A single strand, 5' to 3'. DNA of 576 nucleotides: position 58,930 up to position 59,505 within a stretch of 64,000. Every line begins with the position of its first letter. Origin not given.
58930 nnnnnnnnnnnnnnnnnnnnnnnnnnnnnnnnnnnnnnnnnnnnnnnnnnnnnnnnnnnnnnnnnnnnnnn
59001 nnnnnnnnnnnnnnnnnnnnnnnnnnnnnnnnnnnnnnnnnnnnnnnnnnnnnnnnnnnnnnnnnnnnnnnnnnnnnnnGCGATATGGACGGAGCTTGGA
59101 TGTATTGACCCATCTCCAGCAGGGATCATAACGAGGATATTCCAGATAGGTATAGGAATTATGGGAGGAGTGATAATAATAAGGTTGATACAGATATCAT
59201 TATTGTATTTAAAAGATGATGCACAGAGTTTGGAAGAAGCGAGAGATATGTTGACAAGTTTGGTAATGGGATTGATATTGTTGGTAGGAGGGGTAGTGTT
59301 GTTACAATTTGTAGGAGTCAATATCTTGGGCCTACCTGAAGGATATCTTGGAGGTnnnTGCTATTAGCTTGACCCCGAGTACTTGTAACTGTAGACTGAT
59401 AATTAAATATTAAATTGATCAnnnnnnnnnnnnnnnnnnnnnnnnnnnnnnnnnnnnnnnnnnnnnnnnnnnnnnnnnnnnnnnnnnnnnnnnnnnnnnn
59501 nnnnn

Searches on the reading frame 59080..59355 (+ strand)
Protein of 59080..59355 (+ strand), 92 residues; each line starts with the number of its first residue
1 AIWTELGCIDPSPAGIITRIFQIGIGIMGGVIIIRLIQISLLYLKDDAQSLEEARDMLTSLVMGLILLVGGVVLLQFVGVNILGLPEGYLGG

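Call 44: search_protein_families(library=pfam, alignment_id=A4, max_evalue=10)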
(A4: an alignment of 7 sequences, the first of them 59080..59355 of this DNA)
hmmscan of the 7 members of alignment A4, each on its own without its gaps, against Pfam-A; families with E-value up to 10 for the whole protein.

A. member 1, window:59080-59355:+ (92 aa): 2 families
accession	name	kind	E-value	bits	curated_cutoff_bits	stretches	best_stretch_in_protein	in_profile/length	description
PF05805.17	L6_membrane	-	0.035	14.1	30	1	17-76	43-105/191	L6 membrane protein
PF19337.4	BAMBI_C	-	0.13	12.4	27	1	19-59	29-69/138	BMP and activin membrane-bound inhibitor homolog C-terminus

B. families by the number of members that match (of 7 scanned): 6 families
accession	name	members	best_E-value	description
PF18895.5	T4SS_pilin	6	6.9e-05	Type IV secretion system pilin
PF05805.17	L6_membrane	2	0.022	L6 membrane protein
PF13886.12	TM7S3_TM198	1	0.0018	TM7S3/TM198-like domain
PF12811.12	BaxI_1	1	0.038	Bax inhibitor 1 like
PF13273.12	DUF4064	1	0.049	Protein of unknown function (DUF4064)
PF19337.4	BAMBI_C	1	0.13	BMP and activin membrane-bound inhibitor homolog C-terminus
